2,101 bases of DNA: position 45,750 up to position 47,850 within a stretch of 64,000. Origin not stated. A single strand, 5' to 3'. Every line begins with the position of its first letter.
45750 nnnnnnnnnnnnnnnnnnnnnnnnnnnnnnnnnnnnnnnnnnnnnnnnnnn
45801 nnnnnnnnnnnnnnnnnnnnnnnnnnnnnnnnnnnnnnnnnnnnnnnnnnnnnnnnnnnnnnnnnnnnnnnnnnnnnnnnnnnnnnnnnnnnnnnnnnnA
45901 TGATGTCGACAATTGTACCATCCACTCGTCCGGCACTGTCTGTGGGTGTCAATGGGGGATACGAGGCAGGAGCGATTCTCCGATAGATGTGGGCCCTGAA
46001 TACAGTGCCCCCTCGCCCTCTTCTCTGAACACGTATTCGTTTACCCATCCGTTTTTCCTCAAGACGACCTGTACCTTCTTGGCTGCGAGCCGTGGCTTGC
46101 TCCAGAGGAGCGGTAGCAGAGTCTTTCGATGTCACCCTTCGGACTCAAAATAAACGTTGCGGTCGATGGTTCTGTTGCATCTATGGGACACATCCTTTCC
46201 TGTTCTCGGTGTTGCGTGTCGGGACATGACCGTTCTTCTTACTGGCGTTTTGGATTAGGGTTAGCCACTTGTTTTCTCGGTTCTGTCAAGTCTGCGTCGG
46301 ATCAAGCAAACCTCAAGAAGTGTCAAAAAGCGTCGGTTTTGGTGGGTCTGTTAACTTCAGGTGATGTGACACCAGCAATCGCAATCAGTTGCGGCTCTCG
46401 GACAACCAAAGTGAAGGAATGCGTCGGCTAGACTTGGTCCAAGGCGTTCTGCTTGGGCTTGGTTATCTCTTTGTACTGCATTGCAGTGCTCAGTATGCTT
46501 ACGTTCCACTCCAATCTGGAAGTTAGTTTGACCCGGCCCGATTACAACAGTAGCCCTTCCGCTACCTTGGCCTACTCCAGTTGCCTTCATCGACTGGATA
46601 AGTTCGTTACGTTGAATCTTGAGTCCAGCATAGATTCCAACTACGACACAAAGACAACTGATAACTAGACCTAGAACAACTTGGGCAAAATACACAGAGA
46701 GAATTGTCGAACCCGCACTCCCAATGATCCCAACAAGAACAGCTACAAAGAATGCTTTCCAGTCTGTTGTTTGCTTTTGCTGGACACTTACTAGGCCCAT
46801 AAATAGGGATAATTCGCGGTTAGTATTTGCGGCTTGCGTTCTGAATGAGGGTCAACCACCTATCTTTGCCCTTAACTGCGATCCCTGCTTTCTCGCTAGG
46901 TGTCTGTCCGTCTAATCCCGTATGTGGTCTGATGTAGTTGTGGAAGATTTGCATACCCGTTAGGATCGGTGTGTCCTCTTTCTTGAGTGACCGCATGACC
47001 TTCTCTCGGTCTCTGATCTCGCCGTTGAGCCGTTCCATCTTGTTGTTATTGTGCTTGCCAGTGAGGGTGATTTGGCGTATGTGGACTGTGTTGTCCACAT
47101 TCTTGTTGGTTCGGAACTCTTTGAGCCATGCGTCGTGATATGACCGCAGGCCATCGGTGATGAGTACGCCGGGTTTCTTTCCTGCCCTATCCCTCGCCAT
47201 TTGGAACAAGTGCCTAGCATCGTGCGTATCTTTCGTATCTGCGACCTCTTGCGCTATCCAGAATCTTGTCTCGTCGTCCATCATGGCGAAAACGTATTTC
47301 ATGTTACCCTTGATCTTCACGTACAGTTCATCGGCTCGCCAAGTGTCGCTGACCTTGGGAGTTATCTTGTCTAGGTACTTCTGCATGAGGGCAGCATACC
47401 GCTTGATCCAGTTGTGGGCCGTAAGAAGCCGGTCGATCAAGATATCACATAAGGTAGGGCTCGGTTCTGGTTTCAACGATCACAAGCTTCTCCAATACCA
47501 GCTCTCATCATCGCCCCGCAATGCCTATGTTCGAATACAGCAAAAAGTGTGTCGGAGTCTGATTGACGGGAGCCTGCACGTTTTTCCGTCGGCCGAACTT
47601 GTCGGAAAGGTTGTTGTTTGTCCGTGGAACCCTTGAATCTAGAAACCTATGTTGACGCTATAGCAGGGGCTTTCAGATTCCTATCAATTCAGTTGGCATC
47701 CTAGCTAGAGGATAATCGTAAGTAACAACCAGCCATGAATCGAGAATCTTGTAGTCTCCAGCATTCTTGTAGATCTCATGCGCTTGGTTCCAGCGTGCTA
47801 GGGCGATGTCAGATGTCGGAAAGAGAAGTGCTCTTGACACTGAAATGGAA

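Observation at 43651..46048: Drastically reduced ribosomal-protein cluster: uL2 followed directly by uS8, uL18 and uL30, beside an IS6 element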

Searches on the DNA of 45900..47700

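Call 28: search_rna_families(source=window, start=45900, end=47700, threshold=evalue, max_evalue=10)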
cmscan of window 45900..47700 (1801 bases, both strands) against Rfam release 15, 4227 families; matches with E-value up to 10: 4.
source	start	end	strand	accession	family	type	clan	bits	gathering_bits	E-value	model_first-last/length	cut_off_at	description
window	47456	47517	-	RF00105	SNORD115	Gene; snRNA; snoRNA; CD-box;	-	17.7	39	5.8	1-82/82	no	Small nucleolar RNA SNORD115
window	47459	47515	-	RF01129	sR44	Gene; snRNA; snoRNA; CD-box;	-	15.5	45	0.82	1-55/55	no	Small nucleolar RNA sR44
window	47496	47515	-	RF01152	sR1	Gene; snRNA; snoRNA; CD-box;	-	13.3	45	2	1-57/57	no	Small nucleolar RNA sR1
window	47025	47080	-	RF01675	CrcZ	Gene; sRNA;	-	10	95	7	1-398/398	no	Pseudomonas sRNA CrcZ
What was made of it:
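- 47456..47517 (-): Conserved 62-nt C/D-box sRNA candidate. It is the original upstream neighbour of the operon. The only Rfam hits are sub-threshold CD-box families at exactly these coordinates (call 28).
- On Archaeal C/D-box sRNA: These are, however, the only hits at that spot, and all are CD-box families (call 28).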

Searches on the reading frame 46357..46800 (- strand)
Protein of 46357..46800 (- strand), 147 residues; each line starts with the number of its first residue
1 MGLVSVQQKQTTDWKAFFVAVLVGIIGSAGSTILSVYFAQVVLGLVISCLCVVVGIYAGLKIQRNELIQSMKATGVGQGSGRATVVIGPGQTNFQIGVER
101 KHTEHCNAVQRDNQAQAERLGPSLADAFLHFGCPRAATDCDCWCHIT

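Call 3: search_protein_families(library=pfam, proteins=[window:46357-46800:-], max_evalue=0.01)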
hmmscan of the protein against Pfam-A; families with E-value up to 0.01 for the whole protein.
window:46357-46800:- (147 aa): 1 family
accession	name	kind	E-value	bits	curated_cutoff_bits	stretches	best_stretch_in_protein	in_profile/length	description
PF01925.25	TauE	-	0.00013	22.2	32.6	1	3-71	52-114/237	Sulfite exporter TauE/SafE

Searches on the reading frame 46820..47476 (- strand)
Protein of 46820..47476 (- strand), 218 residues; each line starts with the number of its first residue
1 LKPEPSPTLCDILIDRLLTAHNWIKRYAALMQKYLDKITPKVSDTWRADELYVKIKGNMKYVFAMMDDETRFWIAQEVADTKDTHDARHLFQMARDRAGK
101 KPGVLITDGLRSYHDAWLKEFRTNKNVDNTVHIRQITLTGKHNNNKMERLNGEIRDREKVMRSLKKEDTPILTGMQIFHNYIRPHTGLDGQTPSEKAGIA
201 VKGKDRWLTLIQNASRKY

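Call 3: search_protein_families(library=pfam, proteins=[window:46820-47476:-], max_evalue=0.01)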
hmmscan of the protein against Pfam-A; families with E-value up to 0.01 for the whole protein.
window:46820-47476:- (218 aa): 3 families
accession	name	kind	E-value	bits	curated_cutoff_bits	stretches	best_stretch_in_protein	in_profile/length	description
PF13610.12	DDE_Tnp_IS240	-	5.7e-18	65.8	27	1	44-181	2-135/139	DDE domain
PF00665.32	rve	-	2.7e-09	37.7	32.6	1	44-132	6-97/102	Integrase core domain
PF13683.12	rve_3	-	0.0024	18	26.5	0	142-193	14-67/67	Integrase core domain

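Call 4: search_protein_families(library=ncbifam, proteins=[window:46820-47476:-], max_evalue=0.01)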
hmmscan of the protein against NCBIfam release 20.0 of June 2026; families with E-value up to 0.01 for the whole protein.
window:46820-47476:- (218 aa): 3 families
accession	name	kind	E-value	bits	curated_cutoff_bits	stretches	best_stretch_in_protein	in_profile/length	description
NF033587.1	transpos_IS6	equivalog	6.2e-24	84.8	125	1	19-181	43-200/202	IS6 family transposase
NF033577.2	transpos_IS481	equivalog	1.8e-10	40.8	224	1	15-195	99-282/284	IS481 family transposase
NF033516.0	transpos_IS3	equivalog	2.1e-07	30.5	160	1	42-195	215-367/369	IS3 family transposase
